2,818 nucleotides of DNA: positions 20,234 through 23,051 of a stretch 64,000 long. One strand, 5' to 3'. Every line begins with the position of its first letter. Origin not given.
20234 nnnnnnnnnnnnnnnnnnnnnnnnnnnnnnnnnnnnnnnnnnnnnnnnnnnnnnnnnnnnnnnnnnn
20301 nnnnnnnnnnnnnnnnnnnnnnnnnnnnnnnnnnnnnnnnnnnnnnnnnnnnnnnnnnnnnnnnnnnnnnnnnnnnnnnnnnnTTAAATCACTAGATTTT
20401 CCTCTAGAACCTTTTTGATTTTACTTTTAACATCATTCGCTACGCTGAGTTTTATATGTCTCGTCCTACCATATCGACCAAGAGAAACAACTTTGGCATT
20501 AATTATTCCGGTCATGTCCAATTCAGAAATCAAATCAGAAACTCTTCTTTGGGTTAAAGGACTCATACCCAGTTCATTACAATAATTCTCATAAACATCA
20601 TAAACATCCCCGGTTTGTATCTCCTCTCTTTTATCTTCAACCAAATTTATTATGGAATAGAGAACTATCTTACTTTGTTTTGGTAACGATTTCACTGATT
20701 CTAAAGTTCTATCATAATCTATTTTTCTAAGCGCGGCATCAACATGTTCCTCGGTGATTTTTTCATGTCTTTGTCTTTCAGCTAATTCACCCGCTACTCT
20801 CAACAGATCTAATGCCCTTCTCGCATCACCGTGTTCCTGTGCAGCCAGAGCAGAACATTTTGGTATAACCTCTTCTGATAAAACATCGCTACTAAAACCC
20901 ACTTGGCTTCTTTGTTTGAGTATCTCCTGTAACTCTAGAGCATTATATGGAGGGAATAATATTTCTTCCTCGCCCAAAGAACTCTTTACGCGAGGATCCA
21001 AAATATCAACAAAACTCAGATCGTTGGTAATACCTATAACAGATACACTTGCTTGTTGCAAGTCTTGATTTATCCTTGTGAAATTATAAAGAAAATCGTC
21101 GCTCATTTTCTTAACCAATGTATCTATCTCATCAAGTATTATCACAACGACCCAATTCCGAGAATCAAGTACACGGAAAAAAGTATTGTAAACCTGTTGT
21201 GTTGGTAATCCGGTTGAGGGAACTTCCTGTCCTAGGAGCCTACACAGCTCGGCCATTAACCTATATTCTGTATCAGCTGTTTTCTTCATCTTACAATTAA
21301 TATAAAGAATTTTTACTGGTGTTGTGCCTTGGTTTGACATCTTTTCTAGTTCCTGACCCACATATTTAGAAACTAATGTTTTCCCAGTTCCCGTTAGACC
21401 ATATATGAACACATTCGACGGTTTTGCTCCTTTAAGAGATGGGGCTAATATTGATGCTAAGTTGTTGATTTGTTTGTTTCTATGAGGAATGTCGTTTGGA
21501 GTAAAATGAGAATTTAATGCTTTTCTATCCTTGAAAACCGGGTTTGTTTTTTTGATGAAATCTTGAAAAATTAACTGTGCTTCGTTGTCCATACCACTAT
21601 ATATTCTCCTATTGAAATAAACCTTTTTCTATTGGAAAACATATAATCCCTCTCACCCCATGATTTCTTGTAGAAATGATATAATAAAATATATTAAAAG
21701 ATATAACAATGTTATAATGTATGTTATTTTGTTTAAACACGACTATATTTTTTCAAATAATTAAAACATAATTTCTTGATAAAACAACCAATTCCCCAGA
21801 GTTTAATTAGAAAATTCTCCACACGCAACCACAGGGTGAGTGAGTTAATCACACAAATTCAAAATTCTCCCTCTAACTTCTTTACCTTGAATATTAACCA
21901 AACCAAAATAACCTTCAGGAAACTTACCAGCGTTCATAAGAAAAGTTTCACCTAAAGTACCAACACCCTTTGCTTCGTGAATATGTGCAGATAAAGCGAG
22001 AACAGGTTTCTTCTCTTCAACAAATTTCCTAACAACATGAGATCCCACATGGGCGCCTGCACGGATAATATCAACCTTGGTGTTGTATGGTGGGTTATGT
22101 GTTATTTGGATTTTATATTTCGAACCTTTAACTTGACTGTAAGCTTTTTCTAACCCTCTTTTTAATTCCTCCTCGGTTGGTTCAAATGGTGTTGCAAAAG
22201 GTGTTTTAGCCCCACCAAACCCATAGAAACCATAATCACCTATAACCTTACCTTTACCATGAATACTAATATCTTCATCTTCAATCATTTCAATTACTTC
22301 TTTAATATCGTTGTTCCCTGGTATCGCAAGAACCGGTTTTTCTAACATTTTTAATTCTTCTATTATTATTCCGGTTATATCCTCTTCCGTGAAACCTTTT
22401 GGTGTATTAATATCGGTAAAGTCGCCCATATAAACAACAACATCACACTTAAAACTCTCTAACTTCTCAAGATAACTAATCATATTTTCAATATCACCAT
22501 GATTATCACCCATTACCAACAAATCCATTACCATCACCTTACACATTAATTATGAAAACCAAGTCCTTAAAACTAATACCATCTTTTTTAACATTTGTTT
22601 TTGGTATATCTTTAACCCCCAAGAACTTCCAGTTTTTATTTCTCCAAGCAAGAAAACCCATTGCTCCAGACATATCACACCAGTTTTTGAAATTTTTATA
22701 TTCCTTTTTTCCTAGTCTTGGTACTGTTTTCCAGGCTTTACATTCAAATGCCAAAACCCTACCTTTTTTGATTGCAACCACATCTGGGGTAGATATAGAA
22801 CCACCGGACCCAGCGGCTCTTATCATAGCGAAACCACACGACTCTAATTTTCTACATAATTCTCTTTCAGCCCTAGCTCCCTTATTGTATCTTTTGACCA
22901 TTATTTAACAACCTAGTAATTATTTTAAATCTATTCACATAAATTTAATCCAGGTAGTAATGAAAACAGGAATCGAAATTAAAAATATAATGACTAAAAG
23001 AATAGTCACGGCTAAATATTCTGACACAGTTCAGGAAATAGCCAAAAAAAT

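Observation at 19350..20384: Inactivated DP1-like (B-subunit-like) protein encoded between orc1 and polB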

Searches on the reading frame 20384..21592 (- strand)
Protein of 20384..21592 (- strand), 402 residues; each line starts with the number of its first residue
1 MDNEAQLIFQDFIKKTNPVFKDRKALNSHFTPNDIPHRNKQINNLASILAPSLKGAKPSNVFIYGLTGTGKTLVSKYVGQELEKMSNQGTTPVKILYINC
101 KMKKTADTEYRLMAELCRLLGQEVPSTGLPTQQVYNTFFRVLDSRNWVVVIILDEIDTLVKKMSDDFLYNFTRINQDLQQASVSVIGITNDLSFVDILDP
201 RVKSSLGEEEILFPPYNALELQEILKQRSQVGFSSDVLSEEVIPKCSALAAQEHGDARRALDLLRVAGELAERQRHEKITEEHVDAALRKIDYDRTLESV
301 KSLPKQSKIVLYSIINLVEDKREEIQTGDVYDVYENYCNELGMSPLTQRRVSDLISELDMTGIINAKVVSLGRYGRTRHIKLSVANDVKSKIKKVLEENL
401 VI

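Call 3: search_protein_families(library=pfam, proteins=[window:20384-21592:-], max_evalue=1)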
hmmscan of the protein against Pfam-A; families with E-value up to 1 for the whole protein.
window:20384-21592:- (402 aa): 27 families (the best 25 are shown)
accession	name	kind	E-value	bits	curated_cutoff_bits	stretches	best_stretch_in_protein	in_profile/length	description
PF09079.17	Cdc6_C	-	5.1e-32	110.2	25.1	1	298-387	1-91/96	CDC6, C terminal winged helix domain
PF22703.2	Cdc6_lid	-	3.8e-28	97.6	27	1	223-287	2-66/68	Cdc6 AAA+ ATPase-type lid domain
PF13401.12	AAA_22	-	8.8e-12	45.9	27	1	59-187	6-122/130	AAA domain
PF00004.35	AAA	-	1.8e-08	35.3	21.2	1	62-204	2-120/131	ATPase family associated with various cellular activities (AAA)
PF13191.12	AAA_16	-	3.3e-07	31.4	32.6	1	36-177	3-161/167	AAA ATPase domain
PF05621.17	TniB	-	3.6e-06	27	22.4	1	51-181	28-156/189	Bacterial TniB protein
PF22606.2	Cdc6-ORC-like_ATPase_lid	-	4.4e-06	26.9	27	1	216-273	1-58/60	Cdc6/ORC-like, ATPase lid domain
PF01637.24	ATPase_2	-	6.1e-05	23.4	33.2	1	38-174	4-138/225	ATPase domain predominantly from Archaea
PF16193.11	AAA_assoc_2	-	0.00019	22.1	34.3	1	247-296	13-65/81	AAA C-terminal domain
PF07693.20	KAP_NTPase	-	0.0004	20.2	20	1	38-122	1-81/293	KAP family P-loop domain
PF05729.18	NACHT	-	0.0007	19.9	26.7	1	61-165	3-99/167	NACHT domain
PF25201.1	nSTAND6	-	0.0025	18.3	27.7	1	57-125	17-76/148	Novel STAND NTPase 6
PF24883.2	NPHP3_N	-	0.0035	18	24.8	1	58-126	22-85/164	Nephrocystin 3, N-terminal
PF13173.12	AAA_14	-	0.032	14.7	27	1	60-156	4-71/129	AAA domain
PF00931.28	NB-ARC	-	0.032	13.9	23.5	1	55-156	15-109/248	NB-ARC domain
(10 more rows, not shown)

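Call 4: search_protein_families(library=ncbifam, proteins=[window:20384-21592:-], max_evalue=1)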
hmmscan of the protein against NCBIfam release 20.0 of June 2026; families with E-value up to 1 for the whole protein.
window:20384-21592:- (402 aa): 19 families
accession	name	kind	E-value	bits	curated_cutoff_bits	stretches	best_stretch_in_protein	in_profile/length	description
NF001625.0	PRK00411.1-3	equivalog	5.3e-161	536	501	1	5-398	7-395/415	ORC1-type DNA replication protein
TIGR02928.1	TIGR02928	subfamily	2.7e-134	447.7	181.3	1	19-382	1-366/366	orc1/cdc6 family replication initiation protein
NF001624.0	PRK00411.1-2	subfamily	6.6e-70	235.9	354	1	17-386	11-365/374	ORC1-type DNA replication protein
NF001623.0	PRK00411.1-1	equivalog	1.3e-65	221.8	311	1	5-396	4-403/411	ORC1-type DNA replication protein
NF001626.0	PRK00411.1-5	equivalog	6.9e-51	173.2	417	1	15-387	12-368/374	ORC1-type DNA replication protein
NF047389.1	ATPase_Sll1717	subfamily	8.1e-06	25.2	75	1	262-372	322-418/454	P-loop ATPase, Sll1717 family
NF000868.0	PRK00080.1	equivalog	5.2e-05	22.3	282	1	216-295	180-254/330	Holliday junction branch migration DNA helicase RuvB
TIGR00635.1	ruvB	equivalog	0.0031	16.6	299.05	1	216-295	159-233/305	Holliday junction branch migration DNA helicase RuvB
TIGR02902.1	spore_lonB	equivalog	0.004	15.8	723.3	1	48-85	76-113/531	ATP-dependent protease LonB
TIGR01242.2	TIGR01242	subfamily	0.006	15.6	500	1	58-82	148-172/362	proteasome-activating nucleotidase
NF011953.0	PRK15424.1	equivalog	0.0079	14.8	703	1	17-101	203-287/538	propionate catabolism operon regulatory protein PrpR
NF003069.1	PRK03992.1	subfamily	0.019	14.1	500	1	58-81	165-188/379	proteasome-activating nucleotidase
TIGR03689.1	pup_AAA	equivalog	0.025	13.3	504.75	1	57-101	215-258/512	proteasome ATPase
NF038308.1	RNA_repair_RtcR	equivalog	0.027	13.3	650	1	16-78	163-224/530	RNA repair transcriptional activator RtcR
NF005304.0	PRK06835.1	equivalog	0.031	13.4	215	1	41-82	167-207/330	ATP-binding protein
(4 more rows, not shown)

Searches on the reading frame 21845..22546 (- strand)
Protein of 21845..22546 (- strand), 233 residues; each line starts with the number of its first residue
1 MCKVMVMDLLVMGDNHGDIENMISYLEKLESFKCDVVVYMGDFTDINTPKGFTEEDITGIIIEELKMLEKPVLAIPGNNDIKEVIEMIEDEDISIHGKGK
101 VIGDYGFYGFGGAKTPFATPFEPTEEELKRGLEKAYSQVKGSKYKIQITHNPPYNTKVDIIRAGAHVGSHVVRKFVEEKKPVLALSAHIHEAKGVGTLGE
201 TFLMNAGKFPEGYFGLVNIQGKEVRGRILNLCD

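Call 3: search_protein_families(library=pfam, proteins=[window:21845-22546:-], max_evalue=1)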
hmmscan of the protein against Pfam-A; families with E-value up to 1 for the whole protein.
window:21845-22546:- (233 aa): 5 families
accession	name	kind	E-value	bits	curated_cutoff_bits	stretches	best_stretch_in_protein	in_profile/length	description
PF00149.33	Metallophos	-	7.6e-16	59.5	21.5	1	8-191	2-190/191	Calcineurin-like phosphoesterase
PF14582.11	Metallophos_3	-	2.1e-11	44.1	28.2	1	61-225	81-255/259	Metallophosphoesterase, calcineurin superfamily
PF12850.12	Metallophos_2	-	1.2e-09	38.8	27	1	7-209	1-135/154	Calcineurin-like phosphoesterase superfamily domain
PF07887.16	Calmodulin_bind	-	0.0054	17.3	25.5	1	26-66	42-81/147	Calmodulin binding protein-like N-terminal domain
PF10642.14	Tom5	-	0.14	12.7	26.1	1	117-140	2-25/46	Mitochondrial import receptor subunit or translocase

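Call 4: search_protein_families(library=ncbifam, proteins=[window:21845-22546:-], max_evalue=1)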
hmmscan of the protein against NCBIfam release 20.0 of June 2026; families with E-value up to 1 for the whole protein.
window:21845-22546:- (233 aa): 3 families
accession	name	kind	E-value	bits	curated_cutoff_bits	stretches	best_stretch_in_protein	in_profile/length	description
TIGR00040.1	yfcE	subfamily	1.3e-06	28.5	56.25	1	7-89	1-72/158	YfcE family phosphodiesterase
NF006988.0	PRK09453.1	equivalog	0.00072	19.4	117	1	7-81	1-75/183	phosphodiesterase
NF008359.0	PRK11148.1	equivalog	0.17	11.3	225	1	30-94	52-111/275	3',5'-cyclic-AMP phosphodiesterase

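Call 67: search_solved_structures(query=window:21845-22546:-, max_evalue=0.01)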
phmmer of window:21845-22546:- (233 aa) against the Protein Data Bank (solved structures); distinct sequences matched with E-value up to 0.01: 2.
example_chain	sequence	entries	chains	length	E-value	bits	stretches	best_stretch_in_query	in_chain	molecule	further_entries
2yvt_A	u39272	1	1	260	0.00042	23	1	103-220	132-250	Hypothetical protein aq_1956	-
2kkn_A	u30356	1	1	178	0.0089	18.7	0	178-228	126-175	Uncharacterized protein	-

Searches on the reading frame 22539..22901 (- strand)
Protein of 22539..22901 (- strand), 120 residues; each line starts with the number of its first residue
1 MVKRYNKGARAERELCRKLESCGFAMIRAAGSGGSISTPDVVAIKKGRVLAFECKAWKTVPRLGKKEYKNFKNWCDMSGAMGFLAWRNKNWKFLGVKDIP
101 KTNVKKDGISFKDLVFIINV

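Call 3: search_protein_families(library=pfam, proteins=[window:22539-22901:-], max_evalue=1)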
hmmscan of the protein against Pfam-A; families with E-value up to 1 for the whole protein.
window:22539-22901:- (120 aa): 3 families
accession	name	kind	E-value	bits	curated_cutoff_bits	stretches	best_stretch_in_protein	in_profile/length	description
PF01870.24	Hjc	-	5.5e-20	71.6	21.1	1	10-97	1-92/93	Archaeal holliday junction resolvase (hjc)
PF08378.17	NERD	-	0.0056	17.6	22.1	1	7-67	1-65/111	Nuclease-related domain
PF24608.2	PDDEXK_15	-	0.068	13.5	27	1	6-59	4-64/164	Phage putative PDDEXK endonuclease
